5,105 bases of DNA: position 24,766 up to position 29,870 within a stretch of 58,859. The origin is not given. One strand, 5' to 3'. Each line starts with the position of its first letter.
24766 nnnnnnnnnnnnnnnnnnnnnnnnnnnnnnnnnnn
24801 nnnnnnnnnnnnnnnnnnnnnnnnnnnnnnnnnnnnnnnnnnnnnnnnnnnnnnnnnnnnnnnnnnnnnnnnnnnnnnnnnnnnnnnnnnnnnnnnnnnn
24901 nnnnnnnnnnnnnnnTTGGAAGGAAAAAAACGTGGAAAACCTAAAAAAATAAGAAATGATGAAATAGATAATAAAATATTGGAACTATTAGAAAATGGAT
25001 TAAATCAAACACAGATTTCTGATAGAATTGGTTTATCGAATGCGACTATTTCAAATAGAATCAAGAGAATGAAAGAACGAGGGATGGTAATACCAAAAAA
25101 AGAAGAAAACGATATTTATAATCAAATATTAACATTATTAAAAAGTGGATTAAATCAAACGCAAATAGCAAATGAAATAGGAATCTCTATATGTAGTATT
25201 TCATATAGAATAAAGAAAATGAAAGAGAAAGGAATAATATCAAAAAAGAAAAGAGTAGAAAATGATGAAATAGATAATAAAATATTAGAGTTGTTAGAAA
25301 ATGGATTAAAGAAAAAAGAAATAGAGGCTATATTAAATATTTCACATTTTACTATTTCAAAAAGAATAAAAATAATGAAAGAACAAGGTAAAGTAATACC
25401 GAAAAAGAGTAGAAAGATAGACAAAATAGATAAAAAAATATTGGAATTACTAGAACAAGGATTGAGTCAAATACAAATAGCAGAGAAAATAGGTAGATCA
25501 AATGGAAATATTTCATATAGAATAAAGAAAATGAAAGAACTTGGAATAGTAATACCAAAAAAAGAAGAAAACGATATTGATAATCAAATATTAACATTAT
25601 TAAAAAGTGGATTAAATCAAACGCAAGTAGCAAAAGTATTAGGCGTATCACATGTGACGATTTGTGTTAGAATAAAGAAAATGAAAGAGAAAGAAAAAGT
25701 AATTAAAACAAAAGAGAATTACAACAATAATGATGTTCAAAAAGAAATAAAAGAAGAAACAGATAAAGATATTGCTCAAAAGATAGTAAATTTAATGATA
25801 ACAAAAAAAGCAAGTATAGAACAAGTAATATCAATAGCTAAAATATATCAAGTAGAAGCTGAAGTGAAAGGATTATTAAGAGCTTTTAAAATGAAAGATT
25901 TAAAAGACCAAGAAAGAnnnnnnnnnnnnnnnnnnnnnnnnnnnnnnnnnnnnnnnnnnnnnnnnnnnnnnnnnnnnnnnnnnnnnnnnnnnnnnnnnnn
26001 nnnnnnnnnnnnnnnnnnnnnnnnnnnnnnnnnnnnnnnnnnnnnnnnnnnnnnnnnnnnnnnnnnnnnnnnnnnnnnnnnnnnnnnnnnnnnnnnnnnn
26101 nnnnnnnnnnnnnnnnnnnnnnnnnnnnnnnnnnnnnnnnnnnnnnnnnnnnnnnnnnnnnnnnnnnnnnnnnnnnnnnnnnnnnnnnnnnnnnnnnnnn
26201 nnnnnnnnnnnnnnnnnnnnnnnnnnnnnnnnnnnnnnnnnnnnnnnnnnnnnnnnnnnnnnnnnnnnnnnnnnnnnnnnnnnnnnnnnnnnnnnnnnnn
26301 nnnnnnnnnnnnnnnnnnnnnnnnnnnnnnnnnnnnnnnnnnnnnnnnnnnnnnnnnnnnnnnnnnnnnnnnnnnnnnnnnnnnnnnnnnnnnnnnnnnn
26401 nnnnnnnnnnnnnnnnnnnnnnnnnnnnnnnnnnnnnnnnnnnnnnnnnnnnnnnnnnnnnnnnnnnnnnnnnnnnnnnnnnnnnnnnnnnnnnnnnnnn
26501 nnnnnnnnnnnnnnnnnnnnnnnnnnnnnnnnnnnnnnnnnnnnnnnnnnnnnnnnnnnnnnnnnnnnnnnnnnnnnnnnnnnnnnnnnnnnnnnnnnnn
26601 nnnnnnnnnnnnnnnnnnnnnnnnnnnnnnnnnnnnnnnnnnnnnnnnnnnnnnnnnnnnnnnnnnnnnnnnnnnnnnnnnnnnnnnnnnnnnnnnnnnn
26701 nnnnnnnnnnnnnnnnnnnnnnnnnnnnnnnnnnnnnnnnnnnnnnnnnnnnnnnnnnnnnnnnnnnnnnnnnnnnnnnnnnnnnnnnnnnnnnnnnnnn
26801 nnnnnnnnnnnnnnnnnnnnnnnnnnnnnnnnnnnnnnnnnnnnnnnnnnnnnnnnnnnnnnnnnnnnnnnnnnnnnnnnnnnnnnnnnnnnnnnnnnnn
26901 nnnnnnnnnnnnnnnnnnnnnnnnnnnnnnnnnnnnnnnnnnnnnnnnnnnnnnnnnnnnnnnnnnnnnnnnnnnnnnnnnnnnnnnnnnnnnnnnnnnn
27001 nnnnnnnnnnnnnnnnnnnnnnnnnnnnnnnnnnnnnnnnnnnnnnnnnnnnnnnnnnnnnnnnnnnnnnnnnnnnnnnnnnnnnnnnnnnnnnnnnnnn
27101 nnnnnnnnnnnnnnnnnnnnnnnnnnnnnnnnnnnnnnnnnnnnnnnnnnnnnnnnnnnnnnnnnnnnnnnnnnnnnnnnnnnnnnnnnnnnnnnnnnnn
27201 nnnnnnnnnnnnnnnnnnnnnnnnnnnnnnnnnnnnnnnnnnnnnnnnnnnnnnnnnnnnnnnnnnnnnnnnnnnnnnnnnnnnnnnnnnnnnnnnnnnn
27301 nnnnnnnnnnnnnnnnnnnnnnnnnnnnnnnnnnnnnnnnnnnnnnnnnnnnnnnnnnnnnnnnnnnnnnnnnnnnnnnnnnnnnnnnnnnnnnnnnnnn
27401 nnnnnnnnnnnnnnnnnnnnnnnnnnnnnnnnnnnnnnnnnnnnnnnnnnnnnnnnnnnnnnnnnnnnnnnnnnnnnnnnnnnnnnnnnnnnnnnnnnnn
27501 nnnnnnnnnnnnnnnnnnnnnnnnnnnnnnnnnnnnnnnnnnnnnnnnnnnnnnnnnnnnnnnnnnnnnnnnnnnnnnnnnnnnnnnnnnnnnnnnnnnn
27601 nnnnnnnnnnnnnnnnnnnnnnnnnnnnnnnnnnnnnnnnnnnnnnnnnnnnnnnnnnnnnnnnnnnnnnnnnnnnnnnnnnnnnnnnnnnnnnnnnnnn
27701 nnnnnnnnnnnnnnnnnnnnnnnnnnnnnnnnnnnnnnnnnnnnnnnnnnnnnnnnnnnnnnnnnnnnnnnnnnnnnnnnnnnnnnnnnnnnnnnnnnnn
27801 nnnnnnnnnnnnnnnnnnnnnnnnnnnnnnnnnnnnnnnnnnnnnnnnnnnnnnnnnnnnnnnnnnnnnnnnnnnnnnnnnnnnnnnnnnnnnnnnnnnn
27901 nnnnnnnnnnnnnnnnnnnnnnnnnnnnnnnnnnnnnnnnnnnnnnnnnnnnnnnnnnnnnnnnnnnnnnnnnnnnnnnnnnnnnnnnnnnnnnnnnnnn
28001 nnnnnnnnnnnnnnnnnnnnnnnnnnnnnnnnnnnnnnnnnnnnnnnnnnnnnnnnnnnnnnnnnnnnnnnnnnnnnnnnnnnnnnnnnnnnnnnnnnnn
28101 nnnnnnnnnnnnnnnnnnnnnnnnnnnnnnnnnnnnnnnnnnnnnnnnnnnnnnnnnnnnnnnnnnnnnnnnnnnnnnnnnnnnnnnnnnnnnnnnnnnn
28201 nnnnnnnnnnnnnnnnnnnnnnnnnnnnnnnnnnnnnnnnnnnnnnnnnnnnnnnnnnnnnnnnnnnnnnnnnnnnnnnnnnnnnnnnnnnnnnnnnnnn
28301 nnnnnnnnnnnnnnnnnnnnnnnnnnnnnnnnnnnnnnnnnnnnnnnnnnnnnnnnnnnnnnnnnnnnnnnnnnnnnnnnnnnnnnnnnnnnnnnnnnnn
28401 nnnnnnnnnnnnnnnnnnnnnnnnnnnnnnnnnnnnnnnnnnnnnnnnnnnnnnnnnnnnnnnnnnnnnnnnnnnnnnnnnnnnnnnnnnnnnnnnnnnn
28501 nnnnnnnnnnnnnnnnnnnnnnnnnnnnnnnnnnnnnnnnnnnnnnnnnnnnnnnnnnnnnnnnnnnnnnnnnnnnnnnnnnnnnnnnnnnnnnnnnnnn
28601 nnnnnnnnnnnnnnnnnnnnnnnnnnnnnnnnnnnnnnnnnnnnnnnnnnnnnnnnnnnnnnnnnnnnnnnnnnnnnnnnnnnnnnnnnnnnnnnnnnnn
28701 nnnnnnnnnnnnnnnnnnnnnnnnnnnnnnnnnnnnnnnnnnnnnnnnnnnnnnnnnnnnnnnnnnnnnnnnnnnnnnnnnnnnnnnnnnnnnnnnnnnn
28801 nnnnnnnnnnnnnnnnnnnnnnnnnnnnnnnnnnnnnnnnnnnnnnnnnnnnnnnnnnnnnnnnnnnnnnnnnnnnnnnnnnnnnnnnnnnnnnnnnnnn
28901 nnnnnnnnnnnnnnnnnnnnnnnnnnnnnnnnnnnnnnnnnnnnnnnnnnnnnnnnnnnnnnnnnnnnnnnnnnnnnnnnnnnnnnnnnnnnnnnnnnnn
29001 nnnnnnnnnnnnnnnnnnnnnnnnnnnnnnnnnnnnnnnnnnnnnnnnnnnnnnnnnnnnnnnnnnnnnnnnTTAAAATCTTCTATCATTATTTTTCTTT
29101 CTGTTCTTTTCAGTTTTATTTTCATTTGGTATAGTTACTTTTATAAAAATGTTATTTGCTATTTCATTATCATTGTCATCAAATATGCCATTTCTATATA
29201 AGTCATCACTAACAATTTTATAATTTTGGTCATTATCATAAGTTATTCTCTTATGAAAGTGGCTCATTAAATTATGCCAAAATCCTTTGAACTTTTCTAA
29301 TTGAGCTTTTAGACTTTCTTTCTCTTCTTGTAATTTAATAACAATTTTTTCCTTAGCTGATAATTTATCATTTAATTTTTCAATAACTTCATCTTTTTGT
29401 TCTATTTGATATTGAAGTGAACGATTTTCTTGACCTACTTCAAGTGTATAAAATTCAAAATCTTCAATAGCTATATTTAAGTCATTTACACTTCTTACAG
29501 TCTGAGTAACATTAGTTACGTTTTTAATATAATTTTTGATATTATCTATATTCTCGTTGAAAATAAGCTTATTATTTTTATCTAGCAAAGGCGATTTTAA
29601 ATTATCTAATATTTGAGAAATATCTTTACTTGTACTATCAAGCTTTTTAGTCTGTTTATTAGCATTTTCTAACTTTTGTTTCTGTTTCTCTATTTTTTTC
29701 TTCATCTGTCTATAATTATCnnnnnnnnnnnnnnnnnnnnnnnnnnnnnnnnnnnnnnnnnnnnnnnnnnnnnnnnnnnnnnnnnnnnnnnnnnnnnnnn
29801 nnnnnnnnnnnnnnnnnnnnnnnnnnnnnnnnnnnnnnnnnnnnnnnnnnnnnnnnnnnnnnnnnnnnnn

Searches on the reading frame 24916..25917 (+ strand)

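Call 87: search_protein_families(library=pfam, proteins=[window:24916-25917:+], max_evalue=0.001)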
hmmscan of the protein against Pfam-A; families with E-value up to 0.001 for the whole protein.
window:24916-25917:+ (334 aa): 46 families (the best 25 are shown)
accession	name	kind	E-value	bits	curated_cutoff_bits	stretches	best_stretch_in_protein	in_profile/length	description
PF13412.12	HTH_24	-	2.5e-32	110.7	21.9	3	168-212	1-47/48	Winged helix-turn-helix DNA-binding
PF12802.13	MarR_2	-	7.4e-26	90.5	27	1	23-66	13-58/61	MarR family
PF13384.12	HTH_23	-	4.9e-21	74.3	24.6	1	21-56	10-45/50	Homeodomain-like domain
PF13404.12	HTH_AsnC-type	-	4.6e-19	68.4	27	2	15-53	2-42/42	AsnC-type helix-turn-helix domain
PF13518.12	HTH_28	-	6.7e-19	68.1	25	1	70-113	4-47/52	Helix-turn-helix domain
PF13545.12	HTH_Crp_2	-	4.9e-18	65.3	27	1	78-114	22-59/70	Crp-like helix-turn-helix domain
PF00196.25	GerE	-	3.7e-17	62.1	23.5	1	20-54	9-43/57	Bacterial regulatory proteins, luxR family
PF08279.18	HTH_11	-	1.1e-16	60.9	25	1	19-59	3-46/55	HTH domain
PF01047.28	MarR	-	3.9e-16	59.1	24.6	2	27-66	16-55/59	MarR family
PF12840.13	HTH_20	-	5.2e-16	58.8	27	0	174-212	8-48/51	Helix-turn-helix domain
PF24034.1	DUF7343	-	1.2e-15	57.5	27.6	1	20-58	7-48/62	Domain of unknown function (DUF7343)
PF13936.12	HTH_38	-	2.3e-14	53.3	27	0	174-204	12-42/44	Helix-turn-helix domain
PF01022.26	HTH_5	-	5.1e-13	49.1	22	0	174-212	6-45/47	Bacterial regulatory protein, arsR family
PF01371.25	Trp_repressor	-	2.7e-12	47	27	0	21-52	41-72/88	Trp repressor protein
PF01325.25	Fe_dep_repress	-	3.5e-12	46.8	26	0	30-62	24-56/60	Iron dependent repressor, N-terminal DNA binding domain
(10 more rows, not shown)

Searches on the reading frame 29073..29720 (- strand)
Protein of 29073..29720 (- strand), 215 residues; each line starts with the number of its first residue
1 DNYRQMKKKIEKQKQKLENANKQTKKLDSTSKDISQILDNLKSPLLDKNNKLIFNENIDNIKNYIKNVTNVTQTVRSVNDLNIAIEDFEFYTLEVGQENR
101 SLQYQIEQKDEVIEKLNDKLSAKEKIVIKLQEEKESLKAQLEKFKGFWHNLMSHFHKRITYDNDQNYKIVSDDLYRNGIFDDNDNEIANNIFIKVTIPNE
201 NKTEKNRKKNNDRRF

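Call 87: search_protein_families(library=pfam, proteins=[window:29073-29720:-], max_evalue=0.001)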
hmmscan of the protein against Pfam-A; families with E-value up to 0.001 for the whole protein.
window:29073-29720:- (215 aa): 1 family
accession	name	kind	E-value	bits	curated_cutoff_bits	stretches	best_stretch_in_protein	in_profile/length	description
PF21928.1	XLF_CC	-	0.00075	19.8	27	1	99-122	24-47/53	XLF protein coiled-coil region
